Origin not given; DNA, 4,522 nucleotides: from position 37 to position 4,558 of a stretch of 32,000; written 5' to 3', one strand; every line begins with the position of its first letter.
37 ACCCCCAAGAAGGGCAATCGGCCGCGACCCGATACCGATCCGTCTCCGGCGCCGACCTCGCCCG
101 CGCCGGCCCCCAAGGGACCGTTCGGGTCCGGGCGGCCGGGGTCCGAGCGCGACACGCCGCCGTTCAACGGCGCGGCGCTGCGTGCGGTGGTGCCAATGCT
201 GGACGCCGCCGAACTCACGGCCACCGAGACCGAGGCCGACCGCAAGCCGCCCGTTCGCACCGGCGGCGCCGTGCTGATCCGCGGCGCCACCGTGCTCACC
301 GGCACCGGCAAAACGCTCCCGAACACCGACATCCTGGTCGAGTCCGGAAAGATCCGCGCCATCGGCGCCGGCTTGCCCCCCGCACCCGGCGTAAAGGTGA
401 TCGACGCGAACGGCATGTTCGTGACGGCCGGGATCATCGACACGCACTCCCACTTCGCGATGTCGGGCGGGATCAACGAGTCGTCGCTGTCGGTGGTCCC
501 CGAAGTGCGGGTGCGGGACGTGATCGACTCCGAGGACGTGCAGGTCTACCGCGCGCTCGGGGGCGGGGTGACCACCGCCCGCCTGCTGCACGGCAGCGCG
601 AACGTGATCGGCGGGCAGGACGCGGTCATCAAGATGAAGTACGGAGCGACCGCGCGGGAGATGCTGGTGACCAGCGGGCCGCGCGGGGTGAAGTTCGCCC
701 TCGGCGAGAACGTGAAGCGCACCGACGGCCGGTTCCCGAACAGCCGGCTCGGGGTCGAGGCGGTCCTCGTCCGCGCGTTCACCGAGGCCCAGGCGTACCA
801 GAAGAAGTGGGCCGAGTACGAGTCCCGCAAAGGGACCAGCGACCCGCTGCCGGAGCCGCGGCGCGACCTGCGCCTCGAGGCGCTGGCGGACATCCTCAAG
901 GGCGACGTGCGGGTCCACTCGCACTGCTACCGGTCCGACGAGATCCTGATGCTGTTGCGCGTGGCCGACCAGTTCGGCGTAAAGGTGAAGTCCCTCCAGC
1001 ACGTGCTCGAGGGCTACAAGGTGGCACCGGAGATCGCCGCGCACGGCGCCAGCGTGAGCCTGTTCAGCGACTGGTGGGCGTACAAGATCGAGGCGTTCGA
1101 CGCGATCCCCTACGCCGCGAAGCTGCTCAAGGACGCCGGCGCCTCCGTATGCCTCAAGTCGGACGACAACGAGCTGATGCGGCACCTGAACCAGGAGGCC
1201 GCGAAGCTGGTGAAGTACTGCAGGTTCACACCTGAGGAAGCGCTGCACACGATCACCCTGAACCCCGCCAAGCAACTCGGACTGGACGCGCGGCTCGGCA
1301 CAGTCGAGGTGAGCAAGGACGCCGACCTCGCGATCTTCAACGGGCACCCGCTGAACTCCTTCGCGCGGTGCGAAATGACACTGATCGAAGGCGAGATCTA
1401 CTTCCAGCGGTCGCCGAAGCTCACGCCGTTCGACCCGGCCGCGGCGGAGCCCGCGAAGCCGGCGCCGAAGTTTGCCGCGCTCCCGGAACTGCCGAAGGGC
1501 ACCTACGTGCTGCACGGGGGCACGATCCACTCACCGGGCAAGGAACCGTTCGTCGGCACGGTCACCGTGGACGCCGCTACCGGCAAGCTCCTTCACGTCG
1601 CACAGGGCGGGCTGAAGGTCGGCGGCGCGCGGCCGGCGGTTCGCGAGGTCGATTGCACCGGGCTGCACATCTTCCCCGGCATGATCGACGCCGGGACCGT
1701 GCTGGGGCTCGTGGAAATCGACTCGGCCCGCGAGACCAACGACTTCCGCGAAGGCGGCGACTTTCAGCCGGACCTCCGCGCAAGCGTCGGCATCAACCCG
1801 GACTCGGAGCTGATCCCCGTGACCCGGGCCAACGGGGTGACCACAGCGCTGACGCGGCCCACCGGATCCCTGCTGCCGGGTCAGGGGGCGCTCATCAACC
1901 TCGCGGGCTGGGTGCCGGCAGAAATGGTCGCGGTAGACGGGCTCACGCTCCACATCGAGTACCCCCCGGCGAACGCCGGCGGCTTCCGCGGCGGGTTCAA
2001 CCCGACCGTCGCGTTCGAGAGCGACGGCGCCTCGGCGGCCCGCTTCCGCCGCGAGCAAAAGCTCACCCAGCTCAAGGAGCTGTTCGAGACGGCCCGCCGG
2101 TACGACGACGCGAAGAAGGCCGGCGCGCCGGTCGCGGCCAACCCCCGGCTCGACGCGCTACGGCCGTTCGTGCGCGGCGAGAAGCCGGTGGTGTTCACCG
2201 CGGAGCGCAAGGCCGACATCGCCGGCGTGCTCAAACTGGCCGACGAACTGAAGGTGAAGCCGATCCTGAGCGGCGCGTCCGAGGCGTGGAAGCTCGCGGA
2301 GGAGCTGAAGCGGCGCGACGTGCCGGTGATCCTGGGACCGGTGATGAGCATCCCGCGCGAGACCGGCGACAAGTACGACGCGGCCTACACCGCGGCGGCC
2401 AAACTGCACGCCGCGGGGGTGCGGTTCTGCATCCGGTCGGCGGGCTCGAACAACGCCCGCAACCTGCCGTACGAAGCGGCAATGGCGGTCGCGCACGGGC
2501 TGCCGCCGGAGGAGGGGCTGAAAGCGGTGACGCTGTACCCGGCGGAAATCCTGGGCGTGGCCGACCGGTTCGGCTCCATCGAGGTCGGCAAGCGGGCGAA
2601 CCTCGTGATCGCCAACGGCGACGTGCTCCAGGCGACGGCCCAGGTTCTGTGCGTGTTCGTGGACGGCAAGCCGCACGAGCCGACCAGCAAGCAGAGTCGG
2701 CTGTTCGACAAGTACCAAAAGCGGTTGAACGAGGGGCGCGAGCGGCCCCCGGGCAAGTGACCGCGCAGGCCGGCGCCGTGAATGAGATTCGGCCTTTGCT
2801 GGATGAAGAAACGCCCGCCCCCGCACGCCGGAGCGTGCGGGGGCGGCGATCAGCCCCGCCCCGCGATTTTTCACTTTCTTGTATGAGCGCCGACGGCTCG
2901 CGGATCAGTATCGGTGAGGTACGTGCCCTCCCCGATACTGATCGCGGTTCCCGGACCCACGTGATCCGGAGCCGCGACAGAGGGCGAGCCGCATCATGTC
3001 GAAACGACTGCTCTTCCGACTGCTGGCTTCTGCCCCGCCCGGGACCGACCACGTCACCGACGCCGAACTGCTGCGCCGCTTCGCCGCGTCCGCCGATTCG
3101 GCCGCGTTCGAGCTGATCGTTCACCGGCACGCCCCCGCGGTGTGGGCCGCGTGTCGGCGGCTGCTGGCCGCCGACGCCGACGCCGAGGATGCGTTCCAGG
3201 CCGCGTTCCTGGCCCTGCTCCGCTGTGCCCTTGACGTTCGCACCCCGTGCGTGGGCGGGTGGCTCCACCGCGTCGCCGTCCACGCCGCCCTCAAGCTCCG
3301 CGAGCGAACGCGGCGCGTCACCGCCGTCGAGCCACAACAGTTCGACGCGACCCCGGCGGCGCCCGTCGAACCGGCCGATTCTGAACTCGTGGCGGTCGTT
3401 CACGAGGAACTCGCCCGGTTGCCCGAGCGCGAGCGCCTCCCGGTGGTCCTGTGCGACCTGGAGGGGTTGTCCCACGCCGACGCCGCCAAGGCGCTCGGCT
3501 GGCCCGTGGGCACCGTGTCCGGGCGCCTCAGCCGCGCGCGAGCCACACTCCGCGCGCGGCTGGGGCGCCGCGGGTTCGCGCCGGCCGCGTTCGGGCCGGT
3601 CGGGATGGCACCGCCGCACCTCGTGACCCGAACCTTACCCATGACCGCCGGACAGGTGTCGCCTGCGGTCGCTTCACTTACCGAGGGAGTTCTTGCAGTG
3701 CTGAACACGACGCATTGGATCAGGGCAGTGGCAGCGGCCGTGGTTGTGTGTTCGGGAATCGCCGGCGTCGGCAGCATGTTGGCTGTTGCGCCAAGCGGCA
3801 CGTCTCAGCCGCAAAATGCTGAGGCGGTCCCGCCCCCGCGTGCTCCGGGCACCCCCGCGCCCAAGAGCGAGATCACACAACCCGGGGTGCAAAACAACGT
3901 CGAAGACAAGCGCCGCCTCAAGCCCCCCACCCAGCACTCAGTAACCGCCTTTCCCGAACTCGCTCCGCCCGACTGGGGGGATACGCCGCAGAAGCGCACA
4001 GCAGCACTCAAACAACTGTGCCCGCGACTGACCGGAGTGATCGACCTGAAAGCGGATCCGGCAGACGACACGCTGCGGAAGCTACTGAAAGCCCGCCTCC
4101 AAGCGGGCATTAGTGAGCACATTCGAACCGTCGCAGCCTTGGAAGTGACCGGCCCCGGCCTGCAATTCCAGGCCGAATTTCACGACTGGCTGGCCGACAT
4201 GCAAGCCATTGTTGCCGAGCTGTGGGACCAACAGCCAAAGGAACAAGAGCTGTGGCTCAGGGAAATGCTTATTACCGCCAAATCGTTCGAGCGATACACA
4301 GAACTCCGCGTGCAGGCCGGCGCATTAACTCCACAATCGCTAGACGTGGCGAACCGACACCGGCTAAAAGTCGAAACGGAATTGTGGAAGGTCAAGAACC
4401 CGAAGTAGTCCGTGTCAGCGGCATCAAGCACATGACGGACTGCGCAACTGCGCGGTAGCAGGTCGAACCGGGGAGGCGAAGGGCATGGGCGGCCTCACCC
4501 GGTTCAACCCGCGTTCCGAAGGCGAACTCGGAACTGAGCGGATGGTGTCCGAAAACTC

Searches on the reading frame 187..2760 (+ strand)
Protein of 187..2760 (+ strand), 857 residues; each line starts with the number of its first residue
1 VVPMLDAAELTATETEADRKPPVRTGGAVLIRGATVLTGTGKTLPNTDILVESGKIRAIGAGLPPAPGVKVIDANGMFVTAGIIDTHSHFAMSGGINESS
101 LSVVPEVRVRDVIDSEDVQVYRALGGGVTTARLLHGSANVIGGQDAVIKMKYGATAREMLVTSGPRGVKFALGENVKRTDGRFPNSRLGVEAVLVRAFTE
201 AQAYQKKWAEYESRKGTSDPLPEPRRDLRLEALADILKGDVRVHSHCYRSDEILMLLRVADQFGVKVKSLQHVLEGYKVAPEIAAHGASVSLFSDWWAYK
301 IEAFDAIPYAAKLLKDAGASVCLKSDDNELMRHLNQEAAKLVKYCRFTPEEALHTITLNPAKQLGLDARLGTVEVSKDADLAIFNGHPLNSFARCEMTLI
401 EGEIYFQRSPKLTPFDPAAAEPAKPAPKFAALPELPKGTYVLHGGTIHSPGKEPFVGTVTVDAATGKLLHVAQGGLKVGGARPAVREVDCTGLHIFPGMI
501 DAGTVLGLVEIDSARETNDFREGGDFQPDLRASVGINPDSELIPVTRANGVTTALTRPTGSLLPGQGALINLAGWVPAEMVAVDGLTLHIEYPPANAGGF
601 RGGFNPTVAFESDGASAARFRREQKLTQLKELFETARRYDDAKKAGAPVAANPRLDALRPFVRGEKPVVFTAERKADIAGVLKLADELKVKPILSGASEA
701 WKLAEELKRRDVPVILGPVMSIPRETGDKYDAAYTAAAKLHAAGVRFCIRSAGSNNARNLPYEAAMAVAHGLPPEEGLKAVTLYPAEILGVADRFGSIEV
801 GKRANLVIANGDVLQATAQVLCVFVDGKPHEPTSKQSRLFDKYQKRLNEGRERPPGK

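Call 28: search_protein_families(library=pfam, proteins=[window:187-2760:+])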
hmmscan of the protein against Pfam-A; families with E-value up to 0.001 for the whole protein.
window:187-2760:+ (857 aa): 2 families
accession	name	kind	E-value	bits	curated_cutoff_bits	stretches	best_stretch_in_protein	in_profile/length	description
PF01979.26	Amidohydro_1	-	5.6e-35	121.6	25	2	78-393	1-327/345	Amidohydrolase family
PF07969.17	Amidohydro_3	-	7.8e-28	98.6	29.7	2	274-404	316-470/472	Amidohydrolase family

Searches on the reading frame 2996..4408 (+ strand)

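Call 28: search_protein_families(library=pfam, proteins=[window:2996-4408:+])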
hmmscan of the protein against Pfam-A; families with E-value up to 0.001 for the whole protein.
window:2996-4408:+ (470 aa): 3 families
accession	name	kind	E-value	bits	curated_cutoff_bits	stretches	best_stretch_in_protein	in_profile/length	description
PF08281.18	Sigma70_r4_2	-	1.5e-14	53.8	25.7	1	135-185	4-54/54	Sigma-70, region 4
PF04545.22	Sigma70_r4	-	1e-09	38.2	24.1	1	139-186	2-49/50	Sigma-70, region 4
PF04542.20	Sigma70_r2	-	2.7e-09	37.1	24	1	42-107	2-70/71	Sigma-70 region 2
